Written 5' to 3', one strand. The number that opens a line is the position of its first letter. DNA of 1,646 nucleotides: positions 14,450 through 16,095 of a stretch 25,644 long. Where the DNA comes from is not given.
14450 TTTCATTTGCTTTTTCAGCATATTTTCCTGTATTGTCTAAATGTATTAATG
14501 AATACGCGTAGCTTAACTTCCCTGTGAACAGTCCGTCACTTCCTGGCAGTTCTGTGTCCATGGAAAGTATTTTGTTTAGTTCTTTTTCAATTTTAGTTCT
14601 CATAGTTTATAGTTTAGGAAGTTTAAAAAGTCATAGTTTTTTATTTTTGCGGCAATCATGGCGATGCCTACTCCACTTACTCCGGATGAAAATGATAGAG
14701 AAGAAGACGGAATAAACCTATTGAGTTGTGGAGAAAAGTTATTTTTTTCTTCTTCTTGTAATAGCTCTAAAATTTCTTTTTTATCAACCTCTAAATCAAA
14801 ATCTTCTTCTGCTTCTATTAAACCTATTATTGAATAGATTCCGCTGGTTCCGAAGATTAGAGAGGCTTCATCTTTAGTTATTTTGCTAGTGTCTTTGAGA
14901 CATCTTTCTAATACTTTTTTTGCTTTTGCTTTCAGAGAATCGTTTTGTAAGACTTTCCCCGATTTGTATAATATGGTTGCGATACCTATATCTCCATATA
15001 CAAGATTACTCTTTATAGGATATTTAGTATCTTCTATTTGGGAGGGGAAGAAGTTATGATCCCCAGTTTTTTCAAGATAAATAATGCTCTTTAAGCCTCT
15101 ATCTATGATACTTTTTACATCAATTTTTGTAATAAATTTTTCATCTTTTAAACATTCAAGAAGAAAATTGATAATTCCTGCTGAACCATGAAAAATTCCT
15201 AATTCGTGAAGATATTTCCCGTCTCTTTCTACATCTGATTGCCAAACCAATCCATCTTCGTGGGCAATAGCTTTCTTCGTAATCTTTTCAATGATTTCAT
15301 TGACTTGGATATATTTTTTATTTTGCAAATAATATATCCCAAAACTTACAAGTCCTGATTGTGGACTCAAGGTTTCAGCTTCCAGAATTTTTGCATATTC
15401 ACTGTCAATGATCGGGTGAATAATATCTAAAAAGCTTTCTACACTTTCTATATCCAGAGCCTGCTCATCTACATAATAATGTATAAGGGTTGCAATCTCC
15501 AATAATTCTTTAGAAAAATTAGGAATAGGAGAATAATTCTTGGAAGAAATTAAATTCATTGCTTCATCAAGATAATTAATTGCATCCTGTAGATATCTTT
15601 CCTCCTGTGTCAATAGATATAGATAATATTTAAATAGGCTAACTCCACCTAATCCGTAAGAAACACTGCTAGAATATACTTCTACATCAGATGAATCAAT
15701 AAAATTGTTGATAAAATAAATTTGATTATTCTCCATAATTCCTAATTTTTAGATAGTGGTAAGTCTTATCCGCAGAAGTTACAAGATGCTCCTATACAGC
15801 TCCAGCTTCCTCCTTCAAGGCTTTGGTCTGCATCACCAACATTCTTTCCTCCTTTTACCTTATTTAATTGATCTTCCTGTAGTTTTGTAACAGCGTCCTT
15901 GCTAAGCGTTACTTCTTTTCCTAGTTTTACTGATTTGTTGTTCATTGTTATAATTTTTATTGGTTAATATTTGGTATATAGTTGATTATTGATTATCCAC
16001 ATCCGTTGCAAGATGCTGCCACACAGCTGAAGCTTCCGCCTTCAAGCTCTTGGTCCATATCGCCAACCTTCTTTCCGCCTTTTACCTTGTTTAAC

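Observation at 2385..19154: Candidate peptide-pheromone quorum-sensing circuit: Cys-free GG-leader peptide with C39-ABC exporter and a LytS-type HK/LytTR RR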

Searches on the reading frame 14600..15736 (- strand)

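Call 5: search_protein_families(library=pfam, proteins=[window:14600-15736:-], max_evalue=0.01)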
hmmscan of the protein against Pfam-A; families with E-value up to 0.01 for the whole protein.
window:14600-15736:- (378 aa): 2 families
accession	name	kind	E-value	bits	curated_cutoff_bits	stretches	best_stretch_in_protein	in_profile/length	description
PF05147.19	LANC_like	-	3.4e-21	75.7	23.2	1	20-362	2-336/350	Lanthionine synthetase C-like protein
PF20653.3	COG6_C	-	0.003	16.8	26.4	1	267-374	323-427/462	Conserved Oligomeric Golgi complex subunit 6, C-terminal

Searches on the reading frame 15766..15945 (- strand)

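Call 6: search_protein_families(library=ncbifam, proteins=[window:15766-15945:-], max_evalue=1)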
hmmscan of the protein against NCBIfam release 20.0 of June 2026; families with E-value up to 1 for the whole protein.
window:15766-15945:- (59 aa): 3 families
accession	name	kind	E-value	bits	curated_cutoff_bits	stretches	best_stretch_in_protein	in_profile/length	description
NF038153.1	lant_leader_L1a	domain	8.4e-10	38.7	22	1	1-33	1-32/32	class I lanthipeptide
NF033772.1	pheromone_VP1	equivalog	0.068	13.4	85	1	21-54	11-43/65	peptide pheromone VP1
NF038034.1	lactGbeta_entB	subfamily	0.075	13.3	37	1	22-37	1-16/38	lactococcin G-beta/enterocin 1071B family bacteriocin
